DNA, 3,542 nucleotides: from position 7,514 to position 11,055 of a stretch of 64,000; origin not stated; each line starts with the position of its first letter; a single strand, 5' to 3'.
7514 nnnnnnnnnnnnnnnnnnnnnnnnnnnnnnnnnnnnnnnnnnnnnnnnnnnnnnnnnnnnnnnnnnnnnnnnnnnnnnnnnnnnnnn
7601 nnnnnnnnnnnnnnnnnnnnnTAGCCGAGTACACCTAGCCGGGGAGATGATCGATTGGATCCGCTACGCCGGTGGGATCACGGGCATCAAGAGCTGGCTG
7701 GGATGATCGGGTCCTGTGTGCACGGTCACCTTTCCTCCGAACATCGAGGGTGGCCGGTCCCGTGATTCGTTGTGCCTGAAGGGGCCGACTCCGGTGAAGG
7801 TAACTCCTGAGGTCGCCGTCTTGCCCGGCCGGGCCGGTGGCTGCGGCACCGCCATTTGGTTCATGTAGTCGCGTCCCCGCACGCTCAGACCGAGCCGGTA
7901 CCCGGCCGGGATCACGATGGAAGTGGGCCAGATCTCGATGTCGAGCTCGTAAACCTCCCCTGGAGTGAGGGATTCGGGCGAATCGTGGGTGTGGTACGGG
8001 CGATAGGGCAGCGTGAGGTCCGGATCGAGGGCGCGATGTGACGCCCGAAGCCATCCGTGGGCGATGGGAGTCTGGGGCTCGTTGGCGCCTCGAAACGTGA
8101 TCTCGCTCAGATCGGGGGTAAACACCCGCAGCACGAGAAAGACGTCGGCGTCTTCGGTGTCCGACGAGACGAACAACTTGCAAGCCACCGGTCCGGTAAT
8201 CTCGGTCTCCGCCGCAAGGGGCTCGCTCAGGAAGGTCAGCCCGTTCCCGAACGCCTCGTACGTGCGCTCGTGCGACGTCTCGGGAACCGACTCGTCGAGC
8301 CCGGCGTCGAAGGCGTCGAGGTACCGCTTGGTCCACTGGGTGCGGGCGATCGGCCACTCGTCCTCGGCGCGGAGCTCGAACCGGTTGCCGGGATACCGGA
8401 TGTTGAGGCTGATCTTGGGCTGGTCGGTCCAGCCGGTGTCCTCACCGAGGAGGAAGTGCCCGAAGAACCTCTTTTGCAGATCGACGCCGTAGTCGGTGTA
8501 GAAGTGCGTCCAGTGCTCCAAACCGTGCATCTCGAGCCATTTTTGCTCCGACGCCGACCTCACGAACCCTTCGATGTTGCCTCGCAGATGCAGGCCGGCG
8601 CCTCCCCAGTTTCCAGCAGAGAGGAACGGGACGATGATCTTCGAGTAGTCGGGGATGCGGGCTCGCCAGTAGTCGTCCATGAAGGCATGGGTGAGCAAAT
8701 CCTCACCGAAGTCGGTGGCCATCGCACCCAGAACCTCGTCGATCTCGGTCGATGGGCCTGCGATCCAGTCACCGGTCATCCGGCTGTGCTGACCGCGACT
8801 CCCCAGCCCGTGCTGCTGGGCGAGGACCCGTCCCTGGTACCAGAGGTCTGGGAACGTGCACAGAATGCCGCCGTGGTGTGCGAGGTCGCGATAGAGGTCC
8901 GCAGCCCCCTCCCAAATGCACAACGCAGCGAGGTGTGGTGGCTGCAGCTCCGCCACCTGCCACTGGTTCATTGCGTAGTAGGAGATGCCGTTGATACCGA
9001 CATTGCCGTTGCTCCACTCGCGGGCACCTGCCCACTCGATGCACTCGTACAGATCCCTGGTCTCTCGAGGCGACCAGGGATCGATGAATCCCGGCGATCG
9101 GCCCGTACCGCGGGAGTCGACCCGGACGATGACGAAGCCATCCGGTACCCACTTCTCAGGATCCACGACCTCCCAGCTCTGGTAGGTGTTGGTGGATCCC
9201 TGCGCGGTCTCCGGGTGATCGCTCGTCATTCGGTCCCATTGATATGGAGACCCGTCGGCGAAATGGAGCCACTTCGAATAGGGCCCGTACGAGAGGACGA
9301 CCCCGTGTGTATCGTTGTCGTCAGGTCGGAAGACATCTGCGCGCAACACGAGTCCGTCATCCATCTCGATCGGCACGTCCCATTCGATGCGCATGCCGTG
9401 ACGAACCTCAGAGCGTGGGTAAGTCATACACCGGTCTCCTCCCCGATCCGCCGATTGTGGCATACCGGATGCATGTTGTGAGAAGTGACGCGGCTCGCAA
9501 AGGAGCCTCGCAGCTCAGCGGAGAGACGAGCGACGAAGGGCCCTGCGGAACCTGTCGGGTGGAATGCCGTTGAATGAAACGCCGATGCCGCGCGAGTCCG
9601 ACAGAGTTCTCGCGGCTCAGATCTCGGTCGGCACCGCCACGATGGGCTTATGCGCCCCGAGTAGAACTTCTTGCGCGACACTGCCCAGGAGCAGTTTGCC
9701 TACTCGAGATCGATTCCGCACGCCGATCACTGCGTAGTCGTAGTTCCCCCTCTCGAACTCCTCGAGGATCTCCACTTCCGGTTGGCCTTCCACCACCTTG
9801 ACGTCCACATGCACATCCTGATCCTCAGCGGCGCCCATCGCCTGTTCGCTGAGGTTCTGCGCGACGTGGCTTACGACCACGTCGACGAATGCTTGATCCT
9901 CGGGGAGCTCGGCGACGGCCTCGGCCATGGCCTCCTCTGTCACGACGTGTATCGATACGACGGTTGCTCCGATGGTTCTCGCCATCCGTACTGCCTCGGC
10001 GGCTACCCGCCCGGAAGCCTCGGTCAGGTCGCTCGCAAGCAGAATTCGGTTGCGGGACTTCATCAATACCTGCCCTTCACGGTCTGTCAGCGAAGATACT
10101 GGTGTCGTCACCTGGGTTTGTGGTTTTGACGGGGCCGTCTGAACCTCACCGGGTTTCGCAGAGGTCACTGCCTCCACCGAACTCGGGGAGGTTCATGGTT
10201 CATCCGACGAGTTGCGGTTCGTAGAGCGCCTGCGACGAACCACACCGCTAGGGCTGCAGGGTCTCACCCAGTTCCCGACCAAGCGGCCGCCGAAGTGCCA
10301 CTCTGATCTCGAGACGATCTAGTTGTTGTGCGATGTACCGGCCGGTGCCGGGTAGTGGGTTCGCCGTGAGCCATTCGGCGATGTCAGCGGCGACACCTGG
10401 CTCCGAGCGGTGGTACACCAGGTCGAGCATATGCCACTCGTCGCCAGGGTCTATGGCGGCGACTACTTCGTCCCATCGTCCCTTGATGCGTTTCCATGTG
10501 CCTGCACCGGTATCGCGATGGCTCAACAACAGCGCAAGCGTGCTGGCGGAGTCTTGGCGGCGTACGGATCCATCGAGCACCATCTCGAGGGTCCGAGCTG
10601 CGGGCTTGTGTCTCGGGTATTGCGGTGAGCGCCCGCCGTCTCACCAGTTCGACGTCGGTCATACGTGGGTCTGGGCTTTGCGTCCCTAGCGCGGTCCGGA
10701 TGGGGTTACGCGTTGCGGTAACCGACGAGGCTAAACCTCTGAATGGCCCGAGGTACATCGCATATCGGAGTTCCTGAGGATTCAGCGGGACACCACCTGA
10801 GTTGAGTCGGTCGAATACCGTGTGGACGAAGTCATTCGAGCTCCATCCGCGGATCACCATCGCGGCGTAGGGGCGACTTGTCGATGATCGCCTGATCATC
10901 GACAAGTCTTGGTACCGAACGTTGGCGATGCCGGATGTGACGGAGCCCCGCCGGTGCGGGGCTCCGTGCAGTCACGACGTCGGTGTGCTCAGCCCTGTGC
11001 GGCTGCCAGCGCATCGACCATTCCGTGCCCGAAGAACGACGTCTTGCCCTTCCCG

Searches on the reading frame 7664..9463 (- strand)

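Call 20: search_protein_families(library=pfam, proteins=[window:7664-9463:-], max_evalue=0.001)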
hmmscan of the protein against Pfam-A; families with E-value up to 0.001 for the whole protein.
window:7664-9463:- (599 aa): 2 families
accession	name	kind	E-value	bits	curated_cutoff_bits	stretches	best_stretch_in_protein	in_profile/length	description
PF02129.25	Peptidase_S15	-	6.8e-41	141.1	23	1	36-322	1-262/262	X-Pro dipeptidyl-peptidase (S15 family)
PF08530.16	PepX_C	-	2.1e-35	123.1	22.5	1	344-591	2-216/217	X-Pro dipeptidyl-peptidase C-terminal non-catalytic domain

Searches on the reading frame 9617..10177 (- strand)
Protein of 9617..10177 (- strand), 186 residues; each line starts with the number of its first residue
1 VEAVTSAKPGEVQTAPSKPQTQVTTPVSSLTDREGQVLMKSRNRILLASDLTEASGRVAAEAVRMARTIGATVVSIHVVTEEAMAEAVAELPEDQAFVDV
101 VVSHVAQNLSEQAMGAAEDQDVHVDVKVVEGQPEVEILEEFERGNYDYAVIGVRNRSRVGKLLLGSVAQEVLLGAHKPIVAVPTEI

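Call 20: search_protein_families(library=pfam, proteins=[window:9617-10177:-], max_evalue=0.001)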
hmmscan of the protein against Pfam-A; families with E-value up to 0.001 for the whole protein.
window:9617-10177:- (186 aa): 1 family
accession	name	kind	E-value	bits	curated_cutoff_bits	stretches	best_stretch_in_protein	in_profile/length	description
PF00582.32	Usp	-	8.3e-20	72.2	24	1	43-183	3-141/141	Universal stress protein family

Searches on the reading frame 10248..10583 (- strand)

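Call 20: search_protein_families(library=pfam, proteins=[window:10248-10583:-], max_evalue=0.001)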
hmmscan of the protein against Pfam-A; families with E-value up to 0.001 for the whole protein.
window:10248-10583:- (111 aa): 1 family
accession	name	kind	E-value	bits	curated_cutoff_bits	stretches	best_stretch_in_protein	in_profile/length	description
PF11838.14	ERAP1_C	-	2.5e-06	27.6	38.2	1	2-92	224-317/318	ERAP1-like C-terminal domain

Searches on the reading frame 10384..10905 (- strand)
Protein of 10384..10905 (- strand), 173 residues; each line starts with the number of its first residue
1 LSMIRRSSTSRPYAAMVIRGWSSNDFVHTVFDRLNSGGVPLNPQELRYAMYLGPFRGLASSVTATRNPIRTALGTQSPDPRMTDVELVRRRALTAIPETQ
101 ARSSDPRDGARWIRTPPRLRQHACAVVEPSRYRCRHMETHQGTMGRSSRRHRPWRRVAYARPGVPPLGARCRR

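Call 20: search_protein_families(library=pfam, proteins=[window:10384-10905:-], max_evalue=0.001)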
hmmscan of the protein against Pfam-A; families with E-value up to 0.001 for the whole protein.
window:10384-10905:- (173 aa): 1 family
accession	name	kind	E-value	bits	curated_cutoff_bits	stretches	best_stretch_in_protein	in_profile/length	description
PF03235.19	GmrSD_N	-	0.00043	20.9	33.2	1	23-51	170-198/199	GmrSD restriction endonuclease, N-terminal domain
